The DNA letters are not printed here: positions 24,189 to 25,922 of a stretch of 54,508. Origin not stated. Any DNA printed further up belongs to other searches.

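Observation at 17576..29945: GT-C paralog pair bracketing a candidate 'lipid-linked donor tailoring' cassette (radical SAM, MTase, polyprenyl-P GT2, MTase, UGM-like flavoenzyme)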

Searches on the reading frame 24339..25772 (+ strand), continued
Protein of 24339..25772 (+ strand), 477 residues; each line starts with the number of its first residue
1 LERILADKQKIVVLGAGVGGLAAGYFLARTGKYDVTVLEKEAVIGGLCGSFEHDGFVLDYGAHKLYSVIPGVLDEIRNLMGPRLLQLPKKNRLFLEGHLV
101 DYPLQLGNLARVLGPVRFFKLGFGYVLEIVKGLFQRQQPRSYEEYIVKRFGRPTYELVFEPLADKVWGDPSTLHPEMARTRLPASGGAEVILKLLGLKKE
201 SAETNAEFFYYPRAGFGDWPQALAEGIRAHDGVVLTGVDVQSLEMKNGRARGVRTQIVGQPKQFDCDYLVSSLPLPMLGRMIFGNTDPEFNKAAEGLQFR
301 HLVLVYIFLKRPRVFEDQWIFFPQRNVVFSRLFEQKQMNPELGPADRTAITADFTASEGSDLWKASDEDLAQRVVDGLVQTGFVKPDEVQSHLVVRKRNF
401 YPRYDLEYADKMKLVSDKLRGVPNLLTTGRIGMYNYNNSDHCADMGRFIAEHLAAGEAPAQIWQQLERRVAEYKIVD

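Call 86: find_encoding_contigs(protein=P0308, flank=9000, max_places=2)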
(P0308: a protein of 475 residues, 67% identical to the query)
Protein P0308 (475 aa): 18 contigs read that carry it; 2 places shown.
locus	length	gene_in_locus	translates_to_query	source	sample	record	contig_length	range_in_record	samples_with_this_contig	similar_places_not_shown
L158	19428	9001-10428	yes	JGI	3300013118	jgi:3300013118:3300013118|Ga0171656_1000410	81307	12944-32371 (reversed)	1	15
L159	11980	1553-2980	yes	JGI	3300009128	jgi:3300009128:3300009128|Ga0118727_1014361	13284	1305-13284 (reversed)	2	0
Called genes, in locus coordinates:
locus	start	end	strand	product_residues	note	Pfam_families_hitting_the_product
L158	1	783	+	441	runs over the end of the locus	-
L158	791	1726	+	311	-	PF00535:Glycos_transf_2, PF10111:Glyco_tranf_2_2, PF13641:Glyco_tranf_2_3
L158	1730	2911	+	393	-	PF13439:Glyco_transf_4, PF13579:Glyco_trans_4_4, PF20706:GT4-conflict (weak), PF00534:Glycos_transf_1, PF13692:Glyco_trans_1_4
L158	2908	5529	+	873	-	-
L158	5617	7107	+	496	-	PF02310:B12-binding (faint), PF04055:Radical_SAM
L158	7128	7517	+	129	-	PF13641:Glyco_tranf_2_3 (weak), PF00535:Glycos_transf_2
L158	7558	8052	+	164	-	-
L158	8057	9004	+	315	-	PF13489:Methyltransf_23, PF07021:MetW (weak), PF08241:Methyltransf_11, PF08242:Methyltransf_12, PF13649:Methyltransf_25, PF13847:Methyltransf_31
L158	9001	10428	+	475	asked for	PF00890:FAD_binding_2 (faint), PF01266:DAO (weak), PF13450:NAD_binding_8, PF01593:Amino_oxidase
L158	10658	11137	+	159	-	PF01047:MarR (weak), PF12802:MarR_2 (weak), PF13412:HTH_24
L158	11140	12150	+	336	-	PF01073:3Beta_HSD, PF01370:Epimerase, PF02719:Polysacc_synt_2 (weak), PF04321:RmlD_sub_bind, PF16363:GDP_Man_Dehyd, PF07993:NAD_binding_4 (weak)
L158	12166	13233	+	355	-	PF01370:Epimerase, PF04321:RmlD_sub_bind, PF16363:GDP_Man_Dehyd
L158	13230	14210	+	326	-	PF01370:Epimerase, PF04321:RmlD_sub_bind (weak), PF16363:GDP_Man_Dehyd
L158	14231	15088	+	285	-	PF01061:ABC2_membrane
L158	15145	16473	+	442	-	PF00005:ABC_tran, PF13304:AAA_21 (faint), PF14524:Wzt_C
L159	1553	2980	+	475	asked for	PF00890:FAD_binding_2 (faint), PF01266:DAO (weak), PF13450:NAD_binding_8, PF01593:Amino_oxidase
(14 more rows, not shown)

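Call 87: find_encoding_contigs(protein=P0292, flank=9000, max_places=2)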
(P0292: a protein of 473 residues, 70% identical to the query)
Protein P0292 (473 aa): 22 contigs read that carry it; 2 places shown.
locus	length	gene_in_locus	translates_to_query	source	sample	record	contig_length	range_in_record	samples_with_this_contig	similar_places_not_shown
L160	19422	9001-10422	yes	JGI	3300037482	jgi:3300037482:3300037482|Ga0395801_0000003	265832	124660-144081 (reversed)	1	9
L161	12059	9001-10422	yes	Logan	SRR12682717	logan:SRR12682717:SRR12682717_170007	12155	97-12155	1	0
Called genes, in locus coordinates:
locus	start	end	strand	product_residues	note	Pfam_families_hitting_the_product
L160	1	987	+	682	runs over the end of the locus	-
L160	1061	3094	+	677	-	-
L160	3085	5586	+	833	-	-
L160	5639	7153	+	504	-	PF04055:Radical_SAM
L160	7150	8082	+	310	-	PF00535:Glycos_transf_2, PF13641:Glyco_tranf_2_3 (weak)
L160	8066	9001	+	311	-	PF13489:Methyltransf_23, PF13649:Methyltransf_25, PF13847:Methyltransf_31, PF01209:Ubie_methyltran (weak), PF08241:Methyltransf_11, PF08242:Methyltransf_12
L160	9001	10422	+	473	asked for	PF01266:DAO (weak), PF01593:Amino_oxidase, PF07992:Pyr_redox_2 (faint), PF12831:FAD_oxidored (faint), PF13450:NAD_binding_8, PF03275:GLF (faint)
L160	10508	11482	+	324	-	PF01370:Epimerase, PF04321:RmlD_sub_bind (weak), PF05368:NmrA (faint), PF16363:GDP_Man_Dehyd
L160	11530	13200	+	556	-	PF00501:AMP-binding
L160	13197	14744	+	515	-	-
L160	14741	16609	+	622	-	PF13231:PMT_2 (weak)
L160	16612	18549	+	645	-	-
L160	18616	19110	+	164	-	PF12802:MarR_2 (weak), PF13412:HTH_24, PF13545:HTH_Crp_2 (faint), PF01047:MarR (weak)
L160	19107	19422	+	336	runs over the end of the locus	PF01073:3Beta_HSD, PF01370:Epimerase, PF02719:Polysacc_synt_2 (faint), PF04321:RmlD_sub_bind, PF07993:NAD_binding_4 (faint), PF16363:GDP_Man_Dehyd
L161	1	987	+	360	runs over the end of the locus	?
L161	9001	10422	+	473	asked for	PF01266:DAO (weak), PF01593:Amino_oxidase, PF07992:Pyr_redox_2 (faint), PF12831:FAD_oxidored (faint), PF13450:NAD_binding_8, PF03275:GLF (faint)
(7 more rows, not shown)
